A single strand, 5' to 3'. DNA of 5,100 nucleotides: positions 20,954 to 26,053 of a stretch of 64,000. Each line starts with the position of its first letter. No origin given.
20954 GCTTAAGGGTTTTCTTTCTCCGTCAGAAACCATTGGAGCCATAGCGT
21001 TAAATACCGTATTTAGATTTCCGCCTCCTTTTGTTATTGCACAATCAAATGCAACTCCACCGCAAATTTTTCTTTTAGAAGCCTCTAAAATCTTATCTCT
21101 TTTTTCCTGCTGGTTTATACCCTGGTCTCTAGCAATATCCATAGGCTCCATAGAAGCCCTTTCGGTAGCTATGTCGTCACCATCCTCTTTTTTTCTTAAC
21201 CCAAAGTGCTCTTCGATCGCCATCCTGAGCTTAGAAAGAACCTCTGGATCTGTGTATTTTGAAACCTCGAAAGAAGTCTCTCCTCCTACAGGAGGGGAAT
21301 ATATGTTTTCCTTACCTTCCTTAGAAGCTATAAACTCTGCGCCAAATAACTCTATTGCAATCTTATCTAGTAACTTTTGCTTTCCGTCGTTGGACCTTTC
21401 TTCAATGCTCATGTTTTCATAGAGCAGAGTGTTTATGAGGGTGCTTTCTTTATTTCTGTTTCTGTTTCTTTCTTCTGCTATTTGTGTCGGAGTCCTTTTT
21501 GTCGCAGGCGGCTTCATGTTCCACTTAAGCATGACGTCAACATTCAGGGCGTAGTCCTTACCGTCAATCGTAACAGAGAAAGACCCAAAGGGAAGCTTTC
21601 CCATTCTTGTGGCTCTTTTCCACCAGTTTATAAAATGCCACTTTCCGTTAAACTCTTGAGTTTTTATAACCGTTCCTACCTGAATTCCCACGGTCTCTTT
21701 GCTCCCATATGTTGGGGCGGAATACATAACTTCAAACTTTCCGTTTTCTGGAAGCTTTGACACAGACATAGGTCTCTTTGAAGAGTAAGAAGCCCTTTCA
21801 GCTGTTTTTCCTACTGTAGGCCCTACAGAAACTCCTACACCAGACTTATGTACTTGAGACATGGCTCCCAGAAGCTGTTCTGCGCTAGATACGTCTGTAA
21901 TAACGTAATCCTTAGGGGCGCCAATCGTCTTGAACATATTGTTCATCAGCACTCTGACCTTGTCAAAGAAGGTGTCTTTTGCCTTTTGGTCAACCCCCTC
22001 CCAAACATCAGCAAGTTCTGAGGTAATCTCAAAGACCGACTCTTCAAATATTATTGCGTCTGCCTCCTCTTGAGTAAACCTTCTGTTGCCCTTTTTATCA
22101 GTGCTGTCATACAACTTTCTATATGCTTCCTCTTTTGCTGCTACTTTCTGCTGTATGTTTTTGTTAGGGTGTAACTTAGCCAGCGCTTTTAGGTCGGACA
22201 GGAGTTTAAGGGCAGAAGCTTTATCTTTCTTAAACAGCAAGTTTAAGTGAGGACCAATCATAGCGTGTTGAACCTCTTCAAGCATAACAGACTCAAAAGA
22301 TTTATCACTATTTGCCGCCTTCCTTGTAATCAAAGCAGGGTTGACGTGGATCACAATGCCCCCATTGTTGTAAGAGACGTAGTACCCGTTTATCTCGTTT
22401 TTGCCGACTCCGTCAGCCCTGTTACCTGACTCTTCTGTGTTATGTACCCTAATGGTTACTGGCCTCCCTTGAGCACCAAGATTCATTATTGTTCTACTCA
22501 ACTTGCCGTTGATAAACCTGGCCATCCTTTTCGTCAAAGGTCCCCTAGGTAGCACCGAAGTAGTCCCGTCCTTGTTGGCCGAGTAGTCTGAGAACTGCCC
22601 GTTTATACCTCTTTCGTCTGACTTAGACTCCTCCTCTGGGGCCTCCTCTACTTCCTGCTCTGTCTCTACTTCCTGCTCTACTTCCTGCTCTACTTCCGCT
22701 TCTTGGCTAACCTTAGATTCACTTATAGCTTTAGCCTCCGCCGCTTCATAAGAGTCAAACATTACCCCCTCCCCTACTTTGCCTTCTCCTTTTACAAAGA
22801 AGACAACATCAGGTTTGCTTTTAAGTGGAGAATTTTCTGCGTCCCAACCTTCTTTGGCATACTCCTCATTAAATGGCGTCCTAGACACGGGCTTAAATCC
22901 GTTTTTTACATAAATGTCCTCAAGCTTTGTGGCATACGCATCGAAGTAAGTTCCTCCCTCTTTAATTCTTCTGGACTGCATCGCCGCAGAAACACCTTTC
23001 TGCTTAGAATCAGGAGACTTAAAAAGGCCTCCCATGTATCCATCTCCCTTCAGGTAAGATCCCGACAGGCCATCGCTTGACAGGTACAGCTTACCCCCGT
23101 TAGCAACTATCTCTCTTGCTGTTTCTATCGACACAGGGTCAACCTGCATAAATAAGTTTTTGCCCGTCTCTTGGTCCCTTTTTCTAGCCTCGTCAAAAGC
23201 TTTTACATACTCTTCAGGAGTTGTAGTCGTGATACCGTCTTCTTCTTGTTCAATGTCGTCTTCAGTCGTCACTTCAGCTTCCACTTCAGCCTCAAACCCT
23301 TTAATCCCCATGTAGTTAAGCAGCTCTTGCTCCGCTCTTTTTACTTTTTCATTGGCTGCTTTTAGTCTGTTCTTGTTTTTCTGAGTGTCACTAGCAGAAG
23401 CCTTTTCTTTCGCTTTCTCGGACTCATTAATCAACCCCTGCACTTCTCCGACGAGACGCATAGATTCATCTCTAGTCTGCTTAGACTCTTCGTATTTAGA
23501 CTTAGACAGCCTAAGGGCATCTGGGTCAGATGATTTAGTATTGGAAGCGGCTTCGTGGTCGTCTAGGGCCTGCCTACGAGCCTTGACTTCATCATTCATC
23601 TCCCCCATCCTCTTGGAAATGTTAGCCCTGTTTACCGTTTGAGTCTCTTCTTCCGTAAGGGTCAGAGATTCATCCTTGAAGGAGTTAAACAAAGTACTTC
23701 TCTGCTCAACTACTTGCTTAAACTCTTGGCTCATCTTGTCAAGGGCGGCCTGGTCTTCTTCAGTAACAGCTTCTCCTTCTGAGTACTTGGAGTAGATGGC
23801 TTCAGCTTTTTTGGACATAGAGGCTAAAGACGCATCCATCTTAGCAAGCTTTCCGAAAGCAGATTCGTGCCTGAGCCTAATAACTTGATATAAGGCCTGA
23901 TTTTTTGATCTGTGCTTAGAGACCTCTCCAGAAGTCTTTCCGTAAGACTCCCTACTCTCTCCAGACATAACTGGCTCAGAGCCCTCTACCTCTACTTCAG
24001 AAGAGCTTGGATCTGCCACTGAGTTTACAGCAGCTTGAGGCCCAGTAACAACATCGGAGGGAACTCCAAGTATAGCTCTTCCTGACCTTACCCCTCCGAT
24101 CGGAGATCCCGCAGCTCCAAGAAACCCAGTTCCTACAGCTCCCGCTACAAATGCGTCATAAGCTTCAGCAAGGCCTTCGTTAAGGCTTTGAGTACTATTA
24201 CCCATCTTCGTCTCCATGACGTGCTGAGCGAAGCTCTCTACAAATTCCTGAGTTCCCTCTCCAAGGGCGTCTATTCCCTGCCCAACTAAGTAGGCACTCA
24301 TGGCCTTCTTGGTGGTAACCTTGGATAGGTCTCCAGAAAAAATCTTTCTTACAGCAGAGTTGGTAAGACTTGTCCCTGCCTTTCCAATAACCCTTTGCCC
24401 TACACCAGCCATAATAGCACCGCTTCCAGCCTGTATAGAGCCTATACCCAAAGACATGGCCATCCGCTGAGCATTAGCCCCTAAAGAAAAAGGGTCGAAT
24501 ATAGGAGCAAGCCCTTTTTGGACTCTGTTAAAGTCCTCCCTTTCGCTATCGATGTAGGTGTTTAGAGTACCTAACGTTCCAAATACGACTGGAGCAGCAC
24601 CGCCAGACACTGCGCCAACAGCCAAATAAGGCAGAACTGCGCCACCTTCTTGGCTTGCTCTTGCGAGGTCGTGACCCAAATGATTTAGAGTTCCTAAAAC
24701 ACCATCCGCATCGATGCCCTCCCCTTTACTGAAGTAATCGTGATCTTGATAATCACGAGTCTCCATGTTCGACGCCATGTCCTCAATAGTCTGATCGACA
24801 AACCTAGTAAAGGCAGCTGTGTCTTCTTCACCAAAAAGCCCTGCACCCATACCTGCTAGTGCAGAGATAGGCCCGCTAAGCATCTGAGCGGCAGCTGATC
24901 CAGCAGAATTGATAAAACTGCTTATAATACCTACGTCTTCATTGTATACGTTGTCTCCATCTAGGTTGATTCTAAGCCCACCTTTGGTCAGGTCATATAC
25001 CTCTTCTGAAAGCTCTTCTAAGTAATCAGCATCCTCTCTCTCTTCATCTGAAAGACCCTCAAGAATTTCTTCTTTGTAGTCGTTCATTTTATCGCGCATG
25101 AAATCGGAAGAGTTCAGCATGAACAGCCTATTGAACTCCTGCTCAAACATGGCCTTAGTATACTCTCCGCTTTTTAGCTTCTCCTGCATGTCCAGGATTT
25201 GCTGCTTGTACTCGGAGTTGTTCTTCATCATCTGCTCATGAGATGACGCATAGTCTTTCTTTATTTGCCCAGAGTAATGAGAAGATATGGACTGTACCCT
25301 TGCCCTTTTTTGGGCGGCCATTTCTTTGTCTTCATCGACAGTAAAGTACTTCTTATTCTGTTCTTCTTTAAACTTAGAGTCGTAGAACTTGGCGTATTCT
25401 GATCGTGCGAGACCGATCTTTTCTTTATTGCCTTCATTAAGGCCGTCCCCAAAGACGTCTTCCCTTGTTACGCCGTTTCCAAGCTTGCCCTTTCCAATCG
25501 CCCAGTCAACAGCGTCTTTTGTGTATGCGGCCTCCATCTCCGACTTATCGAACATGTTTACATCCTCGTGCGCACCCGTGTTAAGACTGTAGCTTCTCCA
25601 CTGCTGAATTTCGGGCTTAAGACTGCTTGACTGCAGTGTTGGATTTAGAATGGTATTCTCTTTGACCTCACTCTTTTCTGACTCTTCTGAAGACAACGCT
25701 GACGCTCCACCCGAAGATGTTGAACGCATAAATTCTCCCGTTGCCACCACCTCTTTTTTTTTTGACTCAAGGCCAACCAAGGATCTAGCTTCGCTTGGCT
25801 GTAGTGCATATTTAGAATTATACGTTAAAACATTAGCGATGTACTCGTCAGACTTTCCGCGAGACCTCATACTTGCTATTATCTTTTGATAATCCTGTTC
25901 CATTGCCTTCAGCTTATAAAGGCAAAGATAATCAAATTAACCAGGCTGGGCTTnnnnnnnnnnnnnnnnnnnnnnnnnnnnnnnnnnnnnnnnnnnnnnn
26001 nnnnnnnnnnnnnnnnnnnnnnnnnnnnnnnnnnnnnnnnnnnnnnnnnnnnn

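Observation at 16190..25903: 3237-aa single-ORF virion protein with its own promoter box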

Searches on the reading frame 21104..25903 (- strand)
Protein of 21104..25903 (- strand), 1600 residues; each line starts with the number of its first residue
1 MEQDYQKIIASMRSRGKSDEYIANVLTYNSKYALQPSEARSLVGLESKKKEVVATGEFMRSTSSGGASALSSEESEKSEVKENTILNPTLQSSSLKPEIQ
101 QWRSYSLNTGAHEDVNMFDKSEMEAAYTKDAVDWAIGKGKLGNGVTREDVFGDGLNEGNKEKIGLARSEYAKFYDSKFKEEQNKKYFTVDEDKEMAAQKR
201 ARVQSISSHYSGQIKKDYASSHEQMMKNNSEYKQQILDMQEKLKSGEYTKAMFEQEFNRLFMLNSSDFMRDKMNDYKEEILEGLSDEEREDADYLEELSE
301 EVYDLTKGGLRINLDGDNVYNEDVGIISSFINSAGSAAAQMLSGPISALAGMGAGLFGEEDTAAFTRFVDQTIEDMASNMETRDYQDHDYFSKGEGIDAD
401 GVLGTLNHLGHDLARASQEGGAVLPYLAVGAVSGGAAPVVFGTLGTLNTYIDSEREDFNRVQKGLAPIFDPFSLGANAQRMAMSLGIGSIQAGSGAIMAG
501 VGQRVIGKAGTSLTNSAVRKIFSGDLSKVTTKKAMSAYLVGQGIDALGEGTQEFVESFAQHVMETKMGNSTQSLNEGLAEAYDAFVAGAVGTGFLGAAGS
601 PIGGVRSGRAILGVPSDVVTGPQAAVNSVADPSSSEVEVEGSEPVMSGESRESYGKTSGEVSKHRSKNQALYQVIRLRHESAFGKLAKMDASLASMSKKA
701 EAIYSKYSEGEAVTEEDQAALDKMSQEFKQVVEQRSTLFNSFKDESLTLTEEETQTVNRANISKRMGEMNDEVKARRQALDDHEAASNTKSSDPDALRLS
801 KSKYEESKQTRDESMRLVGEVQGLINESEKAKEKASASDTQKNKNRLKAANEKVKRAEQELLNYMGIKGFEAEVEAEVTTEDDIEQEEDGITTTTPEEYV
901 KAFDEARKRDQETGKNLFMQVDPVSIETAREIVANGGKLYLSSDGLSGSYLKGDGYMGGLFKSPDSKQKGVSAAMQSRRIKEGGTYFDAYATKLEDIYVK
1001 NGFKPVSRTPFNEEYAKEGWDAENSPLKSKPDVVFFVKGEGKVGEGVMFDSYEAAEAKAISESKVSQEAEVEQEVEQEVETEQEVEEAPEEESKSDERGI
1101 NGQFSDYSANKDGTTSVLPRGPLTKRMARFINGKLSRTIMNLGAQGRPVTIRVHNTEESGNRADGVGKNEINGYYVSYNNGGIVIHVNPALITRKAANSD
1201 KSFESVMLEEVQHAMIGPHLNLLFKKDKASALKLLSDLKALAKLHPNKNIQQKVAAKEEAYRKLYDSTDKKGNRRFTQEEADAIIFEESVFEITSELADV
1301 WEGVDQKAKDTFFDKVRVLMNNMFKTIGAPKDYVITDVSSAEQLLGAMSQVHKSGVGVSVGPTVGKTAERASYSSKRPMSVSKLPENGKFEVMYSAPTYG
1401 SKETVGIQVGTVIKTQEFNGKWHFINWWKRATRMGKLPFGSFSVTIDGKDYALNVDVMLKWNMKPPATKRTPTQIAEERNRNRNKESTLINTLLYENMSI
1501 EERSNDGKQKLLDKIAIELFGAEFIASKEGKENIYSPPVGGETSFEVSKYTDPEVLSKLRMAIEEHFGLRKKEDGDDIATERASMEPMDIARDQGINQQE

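Call 11: search_dna_similar(query=window:21104-25903:-, collection=phages, mode=protein, max_rows=25)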
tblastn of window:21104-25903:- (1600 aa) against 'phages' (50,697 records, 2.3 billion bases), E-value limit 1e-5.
Records with a match: 3; places in all: 3; records where one place covers at least 80% of the query: 0.
Best place of each record, by identity: <60% 3.
By first word of the organism name: Microbacterium 3.
By host as written in the record: Microbacterium sp. ISAT203 3.
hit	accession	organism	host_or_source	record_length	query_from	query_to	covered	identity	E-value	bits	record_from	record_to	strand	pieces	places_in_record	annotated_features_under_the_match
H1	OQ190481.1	Microbacterium phage Caron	Microbacterium sp. ISAT203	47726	960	1021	4%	41.9%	3e-8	65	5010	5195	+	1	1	4: minor capsid protein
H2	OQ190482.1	Microbacterium phage UtzChips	Microbacterium sp. ISAT203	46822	960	1021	4%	40.3%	1e-6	60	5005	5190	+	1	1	4: minor capsid protein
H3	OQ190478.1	Microbacterium phage Barnstormer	Microbacterium sp. ISAT203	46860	960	1021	4%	40.3%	1e-6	60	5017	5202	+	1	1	4: minor capsid protein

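Call 113: get_annotated_region(hit=H1, flank=3500)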
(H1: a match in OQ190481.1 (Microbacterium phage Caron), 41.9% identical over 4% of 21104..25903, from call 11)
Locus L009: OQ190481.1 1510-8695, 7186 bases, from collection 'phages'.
description: Microbacterium Phage Caron, complete genome.
organism: Microbacterium phage Caron (NCBI taxid 3028494)
taxonomy: Viruses; Duplodnaviria; Heunggongvirae; Uroviricota; Caudoviricetes
host: Microbacterium sp. ISAT203; source: soil; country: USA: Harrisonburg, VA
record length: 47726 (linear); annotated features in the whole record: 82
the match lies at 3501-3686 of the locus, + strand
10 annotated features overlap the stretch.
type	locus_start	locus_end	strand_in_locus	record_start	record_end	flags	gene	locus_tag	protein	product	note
CDS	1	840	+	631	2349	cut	2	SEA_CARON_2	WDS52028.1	terminase large subunit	terminase, large subunit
CDS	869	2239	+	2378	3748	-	3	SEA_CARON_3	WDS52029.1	portal protein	-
CDS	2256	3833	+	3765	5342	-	4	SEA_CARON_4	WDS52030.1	minor capsid protein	-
CDS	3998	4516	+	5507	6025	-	5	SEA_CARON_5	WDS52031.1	scaffolding protein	-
CDS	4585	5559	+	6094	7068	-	6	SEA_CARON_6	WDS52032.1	major capsid protein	-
CDS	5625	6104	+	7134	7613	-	7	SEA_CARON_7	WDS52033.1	head-to-tail adaptor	-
CDS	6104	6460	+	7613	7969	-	8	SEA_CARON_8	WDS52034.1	head-to-tail stopper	-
CDS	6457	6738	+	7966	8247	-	9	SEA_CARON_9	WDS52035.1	hypothetical protein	-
CDS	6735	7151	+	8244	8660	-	10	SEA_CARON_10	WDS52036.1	tail terminator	-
CDS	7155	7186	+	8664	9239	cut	11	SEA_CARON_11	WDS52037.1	major tail protein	-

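Call 114: search_protein_families(library=pfam, proteins=[L009:2256-3830:+], max_evalue=0.01)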
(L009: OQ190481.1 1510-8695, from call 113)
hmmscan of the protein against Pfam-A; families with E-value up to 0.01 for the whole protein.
L009:2256-3830:+ (525 aa): 1 family
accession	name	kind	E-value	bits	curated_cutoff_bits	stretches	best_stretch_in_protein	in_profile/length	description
PF25310.1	VG15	-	9e-21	75.5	26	1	10-218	7-204/212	VG15 protein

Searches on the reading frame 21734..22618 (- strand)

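Call 90: search_protein_families(library=pfam, proteins=[window:21734-22618:-], max_evalue=10)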
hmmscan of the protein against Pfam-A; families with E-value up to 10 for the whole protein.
window:21734-22618:- (295 aa): 2 families
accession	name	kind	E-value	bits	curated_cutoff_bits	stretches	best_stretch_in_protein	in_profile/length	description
PF23171.1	bHLH_HIF1A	-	0.021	15.5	27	1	98-149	22-72/80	Hypoxia-inducible factor 1-alpha bHLH domain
PF11219.13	DUF3014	-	0.036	14.8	25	1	162-246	14-97/156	Protein of unknown function (DUF3014)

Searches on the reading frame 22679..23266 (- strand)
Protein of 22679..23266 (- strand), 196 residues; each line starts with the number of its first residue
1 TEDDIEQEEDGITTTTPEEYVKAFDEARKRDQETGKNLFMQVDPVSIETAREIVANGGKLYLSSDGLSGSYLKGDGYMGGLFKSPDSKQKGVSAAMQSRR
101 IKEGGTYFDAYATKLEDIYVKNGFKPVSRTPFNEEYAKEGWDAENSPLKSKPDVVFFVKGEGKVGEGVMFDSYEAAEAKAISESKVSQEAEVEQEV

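Call 90: search_protein_families(library=pfam, proteins=[window:22699-23266:-], max_evalue=10)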
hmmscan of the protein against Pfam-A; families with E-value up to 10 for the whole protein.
window:22699-23266:- (189 aa): 1 family
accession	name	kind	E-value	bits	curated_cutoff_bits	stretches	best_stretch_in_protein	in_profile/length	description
PF13319.11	DUF4090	-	0.1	13.3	22.7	1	87-127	38-76/84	Protein of unknown function (DUF4090)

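Call 105: search_solved_structures(query=A9, max_evalue=10, show_alignments=2)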
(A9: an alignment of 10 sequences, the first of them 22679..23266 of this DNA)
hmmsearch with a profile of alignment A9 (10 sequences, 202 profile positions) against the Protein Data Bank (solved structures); distinct sequences matched with E-value up to 10: 3.
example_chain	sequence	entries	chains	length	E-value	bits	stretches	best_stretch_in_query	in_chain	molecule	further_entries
7b04_A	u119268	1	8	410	0.42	13.5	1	143-192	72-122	Nitrite oxidoreductase subunit B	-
2ihd_A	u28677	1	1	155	1.4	11.8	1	100-140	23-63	Regulator of G-protein signaling 8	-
2yzi_A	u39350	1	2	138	1.7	11.6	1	59-91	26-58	Hypothetical protein PH0107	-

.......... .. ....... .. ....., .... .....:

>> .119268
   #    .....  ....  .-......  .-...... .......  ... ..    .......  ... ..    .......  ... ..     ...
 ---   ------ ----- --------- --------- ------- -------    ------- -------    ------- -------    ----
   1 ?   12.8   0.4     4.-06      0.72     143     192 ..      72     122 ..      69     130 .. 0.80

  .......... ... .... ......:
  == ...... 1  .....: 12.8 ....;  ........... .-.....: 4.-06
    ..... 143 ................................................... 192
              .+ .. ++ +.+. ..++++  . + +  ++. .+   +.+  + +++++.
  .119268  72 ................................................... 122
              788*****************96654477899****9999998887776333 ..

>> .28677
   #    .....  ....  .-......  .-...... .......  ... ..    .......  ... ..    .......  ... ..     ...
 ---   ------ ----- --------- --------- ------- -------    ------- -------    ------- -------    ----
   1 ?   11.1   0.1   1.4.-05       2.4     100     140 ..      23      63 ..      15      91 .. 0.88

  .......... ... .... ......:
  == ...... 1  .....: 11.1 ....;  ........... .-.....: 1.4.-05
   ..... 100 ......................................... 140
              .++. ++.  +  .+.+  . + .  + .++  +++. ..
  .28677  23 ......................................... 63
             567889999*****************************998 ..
